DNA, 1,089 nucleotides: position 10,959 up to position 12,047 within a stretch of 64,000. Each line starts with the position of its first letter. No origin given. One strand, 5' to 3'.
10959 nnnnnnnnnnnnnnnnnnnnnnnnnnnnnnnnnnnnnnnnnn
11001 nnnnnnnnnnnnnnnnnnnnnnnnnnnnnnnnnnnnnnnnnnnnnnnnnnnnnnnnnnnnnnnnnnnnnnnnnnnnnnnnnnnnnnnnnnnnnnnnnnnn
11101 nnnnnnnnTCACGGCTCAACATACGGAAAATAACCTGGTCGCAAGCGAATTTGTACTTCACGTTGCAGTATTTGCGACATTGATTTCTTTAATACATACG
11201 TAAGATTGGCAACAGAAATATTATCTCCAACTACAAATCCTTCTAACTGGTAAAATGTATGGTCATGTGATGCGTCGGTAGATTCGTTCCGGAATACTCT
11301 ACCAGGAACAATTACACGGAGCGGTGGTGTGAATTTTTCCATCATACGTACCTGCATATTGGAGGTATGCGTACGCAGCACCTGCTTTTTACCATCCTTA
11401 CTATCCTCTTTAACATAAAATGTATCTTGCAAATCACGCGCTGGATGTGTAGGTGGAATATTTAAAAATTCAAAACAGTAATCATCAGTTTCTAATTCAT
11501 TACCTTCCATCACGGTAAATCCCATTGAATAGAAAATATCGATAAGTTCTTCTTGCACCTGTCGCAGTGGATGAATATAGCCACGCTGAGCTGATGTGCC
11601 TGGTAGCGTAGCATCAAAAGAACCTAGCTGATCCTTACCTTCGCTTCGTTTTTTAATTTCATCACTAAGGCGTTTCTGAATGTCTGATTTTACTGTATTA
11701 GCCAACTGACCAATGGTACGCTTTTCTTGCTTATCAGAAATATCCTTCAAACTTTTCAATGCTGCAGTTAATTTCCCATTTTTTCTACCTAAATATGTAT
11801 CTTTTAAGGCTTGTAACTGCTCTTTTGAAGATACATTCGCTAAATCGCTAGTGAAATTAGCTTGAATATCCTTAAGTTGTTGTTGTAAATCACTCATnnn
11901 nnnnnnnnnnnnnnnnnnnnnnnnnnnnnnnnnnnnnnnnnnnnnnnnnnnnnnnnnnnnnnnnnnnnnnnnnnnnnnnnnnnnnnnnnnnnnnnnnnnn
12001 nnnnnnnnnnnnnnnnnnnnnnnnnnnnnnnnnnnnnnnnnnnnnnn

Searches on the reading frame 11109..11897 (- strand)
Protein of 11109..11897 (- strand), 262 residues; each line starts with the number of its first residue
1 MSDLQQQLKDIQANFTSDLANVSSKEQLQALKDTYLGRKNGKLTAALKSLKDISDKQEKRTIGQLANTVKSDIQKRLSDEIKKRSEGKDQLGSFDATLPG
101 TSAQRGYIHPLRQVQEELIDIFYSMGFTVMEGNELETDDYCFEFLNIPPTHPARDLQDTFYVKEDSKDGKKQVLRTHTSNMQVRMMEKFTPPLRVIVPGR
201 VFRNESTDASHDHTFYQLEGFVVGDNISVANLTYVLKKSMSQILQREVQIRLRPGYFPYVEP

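Call 5: search_protein_families(library=pfam, proteins=[window:11109-11897:-], max_evalue=0.1)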
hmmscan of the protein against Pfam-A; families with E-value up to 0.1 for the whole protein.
window:11109-11897:- (262 aa): 2 families
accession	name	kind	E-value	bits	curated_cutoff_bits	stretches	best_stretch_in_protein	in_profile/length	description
PF01409.25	tRNA-synt_2d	-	5.7e-59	200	19.8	1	94-262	2-172/246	tRNA synthetases class II core domain (F)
PF02912.23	Phe_tRNA-synt_N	-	1.4e-11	44.6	22.3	1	24-80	2-56/69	Aminoacyl tRNA synthetase class II, N-terminal domain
